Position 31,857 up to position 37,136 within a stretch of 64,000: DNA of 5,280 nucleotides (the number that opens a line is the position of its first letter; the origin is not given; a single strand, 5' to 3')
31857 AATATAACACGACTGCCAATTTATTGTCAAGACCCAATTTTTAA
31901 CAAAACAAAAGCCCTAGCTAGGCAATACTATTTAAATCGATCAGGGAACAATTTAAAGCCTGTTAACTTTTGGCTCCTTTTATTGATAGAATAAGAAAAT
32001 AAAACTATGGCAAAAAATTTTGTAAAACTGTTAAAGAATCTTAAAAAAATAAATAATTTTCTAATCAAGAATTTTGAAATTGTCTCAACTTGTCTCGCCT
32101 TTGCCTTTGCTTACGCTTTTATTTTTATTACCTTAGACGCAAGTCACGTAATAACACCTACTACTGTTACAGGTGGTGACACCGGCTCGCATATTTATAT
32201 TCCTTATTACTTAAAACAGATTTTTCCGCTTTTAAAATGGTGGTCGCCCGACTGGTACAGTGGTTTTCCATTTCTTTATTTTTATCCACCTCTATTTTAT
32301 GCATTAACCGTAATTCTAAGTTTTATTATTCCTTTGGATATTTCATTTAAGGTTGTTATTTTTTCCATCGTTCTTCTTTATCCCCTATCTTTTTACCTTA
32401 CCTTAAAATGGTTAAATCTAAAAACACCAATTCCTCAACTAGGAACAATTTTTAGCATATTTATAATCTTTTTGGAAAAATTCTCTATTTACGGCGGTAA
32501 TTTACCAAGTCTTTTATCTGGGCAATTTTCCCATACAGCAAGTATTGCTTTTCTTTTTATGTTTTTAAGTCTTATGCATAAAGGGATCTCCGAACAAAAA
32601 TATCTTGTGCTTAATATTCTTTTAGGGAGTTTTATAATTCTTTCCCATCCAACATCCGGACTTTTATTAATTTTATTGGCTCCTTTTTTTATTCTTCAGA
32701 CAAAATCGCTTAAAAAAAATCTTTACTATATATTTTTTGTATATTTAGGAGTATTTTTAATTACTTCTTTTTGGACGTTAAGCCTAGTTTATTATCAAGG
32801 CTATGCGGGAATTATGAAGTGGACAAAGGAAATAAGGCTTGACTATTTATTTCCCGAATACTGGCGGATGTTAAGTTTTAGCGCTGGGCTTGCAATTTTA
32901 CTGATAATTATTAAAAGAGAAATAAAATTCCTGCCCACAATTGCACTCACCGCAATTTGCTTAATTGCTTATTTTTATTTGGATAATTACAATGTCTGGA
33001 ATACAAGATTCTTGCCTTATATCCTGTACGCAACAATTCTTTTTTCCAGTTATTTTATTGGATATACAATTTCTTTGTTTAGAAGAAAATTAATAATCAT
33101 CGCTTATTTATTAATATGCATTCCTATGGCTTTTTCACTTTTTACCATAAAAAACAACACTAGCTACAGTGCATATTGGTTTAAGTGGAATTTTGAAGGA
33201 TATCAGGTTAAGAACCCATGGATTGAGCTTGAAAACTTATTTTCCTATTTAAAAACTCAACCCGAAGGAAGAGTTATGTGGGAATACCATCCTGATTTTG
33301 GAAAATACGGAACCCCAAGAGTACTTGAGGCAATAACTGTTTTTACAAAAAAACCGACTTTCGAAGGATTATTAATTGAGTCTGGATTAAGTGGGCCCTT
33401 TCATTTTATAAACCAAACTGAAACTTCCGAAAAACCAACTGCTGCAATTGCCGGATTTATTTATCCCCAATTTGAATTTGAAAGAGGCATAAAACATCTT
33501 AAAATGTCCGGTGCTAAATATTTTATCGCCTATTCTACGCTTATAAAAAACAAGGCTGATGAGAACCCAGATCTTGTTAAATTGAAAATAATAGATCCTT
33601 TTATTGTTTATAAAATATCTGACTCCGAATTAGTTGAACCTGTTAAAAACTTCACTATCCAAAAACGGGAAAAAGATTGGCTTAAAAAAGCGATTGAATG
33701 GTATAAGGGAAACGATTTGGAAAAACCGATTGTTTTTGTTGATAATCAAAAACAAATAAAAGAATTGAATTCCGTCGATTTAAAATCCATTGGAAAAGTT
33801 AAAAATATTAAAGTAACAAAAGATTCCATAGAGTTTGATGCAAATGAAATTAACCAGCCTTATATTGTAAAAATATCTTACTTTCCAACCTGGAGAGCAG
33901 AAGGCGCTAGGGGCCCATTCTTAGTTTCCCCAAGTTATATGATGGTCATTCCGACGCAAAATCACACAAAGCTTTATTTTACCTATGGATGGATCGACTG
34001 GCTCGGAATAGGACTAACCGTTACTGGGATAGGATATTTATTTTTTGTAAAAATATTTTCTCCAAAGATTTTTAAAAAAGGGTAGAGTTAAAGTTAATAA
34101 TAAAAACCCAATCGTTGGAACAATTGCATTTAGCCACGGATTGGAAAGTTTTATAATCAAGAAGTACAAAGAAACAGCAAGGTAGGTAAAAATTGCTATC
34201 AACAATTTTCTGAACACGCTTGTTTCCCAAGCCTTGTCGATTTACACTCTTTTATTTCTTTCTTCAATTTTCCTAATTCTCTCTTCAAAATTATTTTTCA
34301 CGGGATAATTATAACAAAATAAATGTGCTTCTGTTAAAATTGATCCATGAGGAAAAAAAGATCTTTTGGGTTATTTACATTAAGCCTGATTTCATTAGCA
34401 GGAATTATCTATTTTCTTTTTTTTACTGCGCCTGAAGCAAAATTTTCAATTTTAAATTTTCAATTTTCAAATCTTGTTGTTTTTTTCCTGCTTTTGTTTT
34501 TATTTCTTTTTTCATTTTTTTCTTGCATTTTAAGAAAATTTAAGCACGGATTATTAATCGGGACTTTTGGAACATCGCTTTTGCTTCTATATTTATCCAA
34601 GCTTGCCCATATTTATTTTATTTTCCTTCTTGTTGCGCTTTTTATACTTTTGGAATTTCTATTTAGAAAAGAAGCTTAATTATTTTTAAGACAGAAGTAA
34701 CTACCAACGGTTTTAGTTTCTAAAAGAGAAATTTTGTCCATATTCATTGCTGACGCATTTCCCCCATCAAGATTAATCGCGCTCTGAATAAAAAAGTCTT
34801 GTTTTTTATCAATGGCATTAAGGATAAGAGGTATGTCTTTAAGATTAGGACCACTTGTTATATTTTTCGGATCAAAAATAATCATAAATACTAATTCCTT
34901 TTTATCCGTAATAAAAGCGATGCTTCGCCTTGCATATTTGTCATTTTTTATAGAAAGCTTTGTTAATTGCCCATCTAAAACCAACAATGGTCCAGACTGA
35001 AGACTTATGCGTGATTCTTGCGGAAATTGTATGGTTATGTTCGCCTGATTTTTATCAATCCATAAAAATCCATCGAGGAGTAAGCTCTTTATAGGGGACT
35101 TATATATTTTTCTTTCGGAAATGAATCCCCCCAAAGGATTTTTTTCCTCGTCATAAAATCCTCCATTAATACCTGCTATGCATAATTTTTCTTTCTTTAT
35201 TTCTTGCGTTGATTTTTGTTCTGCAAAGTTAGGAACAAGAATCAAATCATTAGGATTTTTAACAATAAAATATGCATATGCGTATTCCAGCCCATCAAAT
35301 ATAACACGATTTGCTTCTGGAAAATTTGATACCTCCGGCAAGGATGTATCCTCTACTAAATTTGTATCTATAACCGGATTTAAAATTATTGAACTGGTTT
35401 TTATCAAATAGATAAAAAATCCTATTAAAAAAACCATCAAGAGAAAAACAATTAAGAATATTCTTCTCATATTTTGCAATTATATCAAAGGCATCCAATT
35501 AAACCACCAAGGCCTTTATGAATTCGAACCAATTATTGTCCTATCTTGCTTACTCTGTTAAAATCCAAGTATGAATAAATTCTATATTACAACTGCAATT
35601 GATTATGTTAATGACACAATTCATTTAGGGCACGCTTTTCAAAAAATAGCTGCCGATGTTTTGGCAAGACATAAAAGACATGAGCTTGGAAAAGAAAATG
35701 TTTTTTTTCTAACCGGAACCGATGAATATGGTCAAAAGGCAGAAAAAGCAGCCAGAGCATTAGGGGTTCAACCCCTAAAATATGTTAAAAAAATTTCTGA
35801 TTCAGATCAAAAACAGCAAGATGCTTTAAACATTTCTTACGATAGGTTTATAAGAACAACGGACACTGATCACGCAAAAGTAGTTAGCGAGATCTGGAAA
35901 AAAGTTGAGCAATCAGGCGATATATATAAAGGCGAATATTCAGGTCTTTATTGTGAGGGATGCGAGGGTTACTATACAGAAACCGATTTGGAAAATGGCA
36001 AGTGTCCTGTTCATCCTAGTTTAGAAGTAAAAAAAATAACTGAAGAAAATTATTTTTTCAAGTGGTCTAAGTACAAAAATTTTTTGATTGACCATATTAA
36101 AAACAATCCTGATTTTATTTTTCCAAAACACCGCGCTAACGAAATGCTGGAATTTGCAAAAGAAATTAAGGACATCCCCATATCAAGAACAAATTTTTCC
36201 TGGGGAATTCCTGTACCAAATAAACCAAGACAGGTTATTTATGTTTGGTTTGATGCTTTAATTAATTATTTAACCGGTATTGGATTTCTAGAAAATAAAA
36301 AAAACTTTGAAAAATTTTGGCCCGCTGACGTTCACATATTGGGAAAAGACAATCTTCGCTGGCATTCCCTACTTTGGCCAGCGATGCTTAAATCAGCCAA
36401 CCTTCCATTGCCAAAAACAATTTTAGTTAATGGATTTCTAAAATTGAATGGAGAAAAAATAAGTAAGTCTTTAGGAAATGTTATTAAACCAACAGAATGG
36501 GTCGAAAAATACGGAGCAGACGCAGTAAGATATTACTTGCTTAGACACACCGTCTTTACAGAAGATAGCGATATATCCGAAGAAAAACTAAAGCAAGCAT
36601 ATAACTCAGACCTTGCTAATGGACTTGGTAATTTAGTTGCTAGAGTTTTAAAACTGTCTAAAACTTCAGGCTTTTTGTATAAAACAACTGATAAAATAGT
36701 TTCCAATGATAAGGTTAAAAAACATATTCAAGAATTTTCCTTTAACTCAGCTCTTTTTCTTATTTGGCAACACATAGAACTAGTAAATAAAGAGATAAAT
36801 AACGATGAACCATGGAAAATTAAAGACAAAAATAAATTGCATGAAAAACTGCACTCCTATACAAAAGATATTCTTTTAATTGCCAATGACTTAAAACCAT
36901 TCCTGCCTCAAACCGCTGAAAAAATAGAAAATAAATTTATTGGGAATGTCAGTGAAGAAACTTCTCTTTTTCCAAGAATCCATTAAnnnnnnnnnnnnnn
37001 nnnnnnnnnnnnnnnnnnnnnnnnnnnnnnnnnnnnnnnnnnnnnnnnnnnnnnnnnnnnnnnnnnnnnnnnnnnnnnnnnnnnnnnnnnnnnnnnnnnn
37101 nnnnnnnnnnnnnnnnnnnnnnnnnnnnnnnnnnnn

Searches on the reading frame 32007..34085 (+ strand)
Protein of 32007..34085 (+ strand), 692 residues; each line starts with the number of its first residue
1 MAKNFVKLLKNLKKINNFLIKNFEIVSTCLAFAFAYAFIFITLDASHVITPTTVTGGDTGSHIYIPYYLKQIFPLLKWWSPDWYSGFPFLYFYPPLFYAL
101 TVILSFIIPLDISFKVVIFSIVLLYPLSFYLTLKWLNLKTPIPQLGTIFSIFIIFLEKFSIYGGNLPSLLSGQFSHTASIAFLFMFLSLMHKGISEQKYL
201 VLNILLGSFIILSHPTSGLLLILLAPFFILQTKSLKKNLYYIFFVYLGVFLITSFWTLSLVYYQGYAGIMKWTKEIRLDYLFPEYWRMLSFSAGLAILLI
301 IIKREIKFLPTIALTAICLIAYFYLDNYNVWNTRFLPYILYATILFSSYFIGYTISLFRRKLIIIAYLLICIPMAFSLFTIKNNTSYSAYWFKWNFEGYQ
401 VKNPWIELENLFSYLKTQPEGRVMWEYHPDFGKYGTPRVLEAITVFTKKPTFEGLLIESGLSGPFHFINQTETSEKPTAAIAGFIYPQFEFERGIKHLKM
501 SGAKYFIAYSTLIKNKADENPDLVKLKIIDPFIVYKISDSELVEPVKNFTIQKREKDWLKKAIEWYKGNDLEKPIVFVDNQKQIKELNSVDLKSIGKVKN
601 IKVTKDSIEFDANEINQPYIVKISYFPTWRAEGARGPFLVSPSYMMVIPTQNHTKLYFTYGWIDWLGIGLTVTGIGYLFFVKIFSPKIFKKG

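Call 50: search_protein_families(library=pfam, proteins=[window:32007-34085:+], max_evalue=1)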
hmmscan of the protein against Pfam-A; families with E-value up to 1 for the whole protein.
window:32007-34085:+ (692 aa): 1 family
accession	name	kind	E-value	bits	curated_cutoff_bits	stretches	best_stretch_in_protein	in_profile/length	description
PF25364.1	PH_NDK7_N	-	0.044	14.3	100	1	327-367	37-78/89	Nucleoside diphosphate kinase 7 N-terminal PH domain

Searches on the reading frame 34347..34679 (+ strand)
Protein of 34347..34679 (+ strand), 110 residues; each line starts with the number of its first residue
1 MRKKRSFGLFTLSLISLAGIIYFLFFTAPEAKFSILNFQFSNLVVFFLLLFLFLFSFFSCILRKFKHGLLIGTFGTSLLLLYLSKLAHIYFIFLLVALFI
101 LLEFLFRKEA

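Call 50: search_protein_families(library=pfam, proteins=[window:34347-34679:+], max_evalue=1)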
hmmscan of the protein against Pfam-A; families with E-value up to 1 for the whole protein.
window:34347-34679:+ (110 aa): 1 family
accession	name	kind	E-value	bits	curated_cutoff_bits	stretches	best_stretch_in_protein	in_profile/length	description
PF00599.22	Flu_M2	-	0.087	13.4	25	1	43-72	33-62/97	Influenza Matrix protein (M2)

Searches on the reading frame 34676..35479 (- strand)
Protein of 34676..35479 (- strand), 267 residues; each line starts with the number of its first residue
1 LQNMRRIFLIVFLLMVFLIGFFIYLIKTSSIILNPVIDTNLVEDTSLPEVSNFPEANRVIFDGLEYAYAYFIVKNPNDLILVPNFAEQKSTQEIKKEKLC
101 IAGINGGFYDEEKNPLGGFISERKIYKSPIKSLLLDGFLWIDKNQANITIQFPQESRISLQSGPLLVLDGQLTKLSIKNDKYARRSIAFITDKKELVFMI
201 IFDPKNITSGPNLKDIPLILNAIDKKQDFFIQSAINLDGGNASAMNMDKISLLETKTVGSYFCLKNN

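Call 19: search_protein_families(library=pfam, proteins=[window:34676-35479:-], max_evalue=0.0001)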
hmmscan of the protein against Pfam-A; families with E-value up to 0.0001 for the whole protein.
window:34676-35479:- (267 aa): 1 family
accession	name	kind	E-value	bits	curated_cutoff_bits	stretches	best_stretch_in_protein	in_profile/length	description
PF09992.14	NAGPA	-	2.5e-13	51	25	1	100-247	3-146/169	Phosphodiester glycosidase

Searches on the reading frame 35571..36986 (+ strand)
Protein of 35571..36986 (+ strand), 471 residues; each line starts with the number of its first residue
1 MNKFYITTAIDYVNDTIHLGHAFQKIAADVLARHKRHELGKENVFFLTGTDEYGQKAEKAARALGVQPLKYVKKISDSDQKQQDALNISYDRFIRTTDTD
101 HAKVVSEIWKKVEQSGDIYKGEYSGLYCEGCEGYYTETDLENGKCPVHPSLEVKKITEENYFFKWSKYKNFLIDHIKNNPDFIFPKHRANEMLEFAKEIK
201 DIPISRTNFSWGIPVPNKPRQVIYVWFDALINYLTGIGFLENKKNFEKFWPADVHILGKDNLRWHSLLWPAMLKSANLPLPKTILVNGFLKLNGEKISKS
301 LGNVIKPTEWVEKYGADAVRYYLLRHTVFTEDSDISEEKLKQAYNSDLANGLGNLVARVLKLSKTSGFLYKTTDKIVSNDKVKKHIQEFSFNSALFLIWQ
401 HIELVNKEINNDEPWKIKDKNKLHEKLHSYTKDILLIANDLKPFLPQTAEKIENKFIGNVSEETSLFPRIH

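Call 83: search_protein_families(library=pfam, proteins=[window:35571-36986:+], max_evalue=0.001)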
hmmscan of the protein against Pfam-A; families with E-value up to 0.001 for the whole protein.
window:35571-36986:+ (471 aa): 4 families
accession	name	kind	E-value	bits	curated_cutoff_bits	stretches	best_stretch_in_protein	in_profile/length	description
PF09334.17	tRNA-synt_1g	-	6.2e-102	341.7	20.1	2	138-360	162-391/391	tRNA synthetases class I (M)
PF00133.28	tRNA-synt_1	-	8.6e-30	104.2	22.7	2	220-333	296-411/414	tRNA synthetases class I (I, L, M and V)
PF01406.26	tRNA-synt_1e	-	3.9e-14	53.2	27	1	281-344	238-300/301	tRNA synthetases class I (C) catalytic domain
PF01921.24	tRNA-synt_1f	-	0.00018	21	27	1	280-343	266-328/360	tRNA synthetases class I (K)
